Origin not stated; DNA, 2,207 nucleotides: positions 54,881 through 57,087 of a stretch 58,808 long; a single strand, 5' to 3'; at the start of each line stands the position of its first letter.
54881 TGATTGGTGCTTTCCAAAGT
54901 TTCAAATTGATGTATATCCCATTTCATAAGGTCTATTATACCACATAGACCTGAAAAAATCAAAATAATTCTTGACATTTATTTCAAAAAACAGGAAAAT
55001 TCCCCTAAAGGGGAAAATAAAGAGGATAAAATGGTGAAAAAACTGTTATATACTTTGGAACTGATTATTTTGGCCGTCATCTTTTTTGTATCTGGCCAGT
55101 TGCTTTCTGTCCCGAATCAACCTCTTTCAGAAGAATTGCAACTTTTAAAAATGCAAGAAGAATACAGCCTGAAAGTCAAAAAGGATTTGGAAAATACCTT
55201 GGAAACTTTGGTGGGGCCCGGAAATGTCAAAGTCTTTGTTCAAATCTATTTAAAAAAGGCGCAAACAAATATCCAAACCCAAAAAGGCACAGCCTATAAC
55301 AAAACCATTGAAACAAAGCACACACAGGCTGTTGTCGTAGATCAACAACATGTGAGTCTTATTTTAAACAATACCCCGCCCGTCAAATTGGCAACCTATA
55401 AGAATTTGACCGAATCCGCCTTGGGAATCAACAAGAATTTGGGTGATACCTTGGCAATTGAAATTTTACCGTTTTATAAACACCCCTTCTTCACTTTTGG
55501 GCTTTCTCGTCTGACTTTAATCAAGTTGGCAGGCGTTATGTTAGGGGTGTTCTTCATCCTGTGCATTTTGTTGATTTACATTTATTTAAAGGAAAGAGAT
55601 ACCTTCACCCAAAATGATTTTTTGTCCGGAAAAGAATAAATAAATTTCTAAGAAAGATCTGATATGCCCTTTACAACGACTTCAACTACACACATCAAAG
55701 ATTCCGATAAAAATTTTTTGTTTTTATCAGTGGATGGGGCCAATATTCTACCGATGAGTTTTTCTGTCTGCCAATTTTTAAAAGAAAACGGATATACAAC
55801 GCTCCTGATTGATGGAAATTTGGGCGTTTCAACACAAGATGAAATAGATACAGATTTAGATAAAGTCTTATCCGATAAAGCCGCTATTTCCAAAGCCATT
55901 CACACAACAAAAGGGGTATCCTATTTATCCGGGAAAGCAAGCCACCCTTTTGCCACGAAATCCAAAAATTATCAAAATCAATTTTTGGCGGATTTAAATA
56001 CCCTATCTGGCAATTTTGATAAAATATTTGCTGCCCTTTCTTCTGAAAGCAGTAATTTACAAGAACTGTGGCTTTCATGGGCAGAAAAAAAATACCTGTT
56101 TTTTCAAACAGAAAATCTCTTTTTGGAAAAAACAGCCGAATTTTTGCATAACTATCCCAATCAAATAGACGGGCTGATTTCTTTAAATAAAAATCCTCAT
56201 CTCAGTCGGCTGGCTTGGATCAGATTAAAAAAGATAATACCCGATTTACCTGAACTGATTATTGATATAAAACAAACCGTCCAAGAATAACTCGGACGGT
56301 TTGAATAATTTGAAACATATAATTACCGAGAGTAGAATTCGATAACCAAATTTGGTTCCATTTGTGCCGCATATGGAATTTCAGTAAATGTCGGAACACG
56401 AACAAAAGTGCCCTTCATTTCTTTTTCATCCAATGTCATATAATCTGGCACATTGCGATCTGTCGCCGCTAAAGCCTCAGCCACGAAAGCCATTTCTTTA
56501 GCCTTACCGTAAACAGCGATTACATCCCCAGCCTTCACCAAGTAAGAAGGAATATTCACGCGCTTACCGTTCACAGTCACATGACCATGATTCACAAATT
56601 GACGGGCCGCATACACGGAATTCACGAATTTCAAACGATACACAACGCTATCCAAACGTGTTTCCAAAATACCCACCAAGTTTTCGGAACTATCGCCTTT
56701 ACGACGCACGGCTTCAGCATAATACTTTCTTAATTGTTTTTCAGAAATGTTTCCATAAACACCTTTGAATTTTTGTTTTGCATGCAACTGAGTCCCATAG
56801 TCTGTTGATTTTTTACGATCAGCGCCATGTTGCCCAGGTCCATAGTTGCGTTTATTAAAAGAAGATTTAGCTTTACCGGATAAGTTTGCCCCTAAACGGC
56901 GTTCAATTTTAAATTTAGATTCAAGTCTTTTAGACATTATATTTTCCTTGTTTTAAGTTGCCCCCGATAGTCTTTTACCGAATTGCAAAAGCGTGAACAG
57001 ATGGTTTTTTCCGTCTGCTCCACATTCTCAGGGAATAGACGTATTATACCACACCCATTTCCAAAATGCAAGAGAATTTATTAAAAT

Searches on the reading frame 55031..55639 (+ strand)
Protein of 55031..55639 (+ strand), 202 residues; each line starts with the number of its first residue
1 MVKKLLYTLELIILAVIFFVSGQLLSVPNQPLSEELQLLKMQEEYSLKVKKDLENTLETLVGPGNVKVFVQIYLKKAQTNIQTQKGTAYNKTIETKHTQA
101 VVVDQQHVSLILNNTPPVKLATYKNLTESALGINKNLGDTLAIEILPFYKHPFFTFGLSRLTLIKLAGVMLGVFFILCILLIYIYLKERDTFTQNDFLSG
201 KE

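Call 20: search_protein_families(library=pfam, proteins=[window:55031-55639:+], max_evalue=0.0001)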
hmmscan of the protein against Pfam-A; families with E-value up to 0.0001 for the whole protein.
window:55031-55639:+ (202 aa): 1 family
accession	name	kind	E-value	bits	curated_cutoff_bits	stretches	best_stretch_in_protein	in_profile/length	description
PF08345.17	YscJ_FliF_C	-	4.7e-08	34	23.8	1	79-148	73-147/147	Flagellar M-ring protein C-terminal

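Call 47: search_protein_families(library=ncbifam, proteins=[window:55031-55639:+], max_evalue=0.01)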
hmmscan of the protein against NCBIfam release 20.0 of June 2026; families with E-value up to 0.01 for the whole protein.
window:55031-55639:+ (202 aa): 0 families

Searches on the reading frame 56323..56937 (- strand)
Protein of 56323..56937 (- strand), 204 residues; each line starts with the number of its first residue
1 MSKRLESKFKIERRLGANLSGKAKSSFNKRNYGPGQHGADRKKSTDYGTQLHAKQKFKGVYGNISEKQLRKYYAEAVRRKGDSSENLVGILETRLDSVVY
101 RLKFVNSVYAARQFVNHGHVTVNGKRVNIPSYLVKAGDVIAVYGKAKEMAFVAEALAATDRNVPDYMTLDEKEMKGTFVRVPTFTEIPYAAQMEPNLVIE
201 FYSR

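Call 20: search_protein_families(library=pfam, proteins=[window:56323-56937:-], max_evalue=0.0001)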
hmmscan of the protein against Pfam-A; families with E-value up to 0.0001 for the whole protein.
window:56323-56937:- (204 aa): 2 families
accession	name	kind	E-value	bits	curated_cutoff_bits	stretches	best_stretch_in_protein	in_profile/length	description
PF00163.24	Ribosomal_S4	-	1.5e-22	80.5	23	1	6-92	4-95/95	Ribosomal protein S4/S9 N-terminal domain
PF01479.30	S4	-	7.3e-20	70.9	22.8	1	94-140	2-48/48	S4 domain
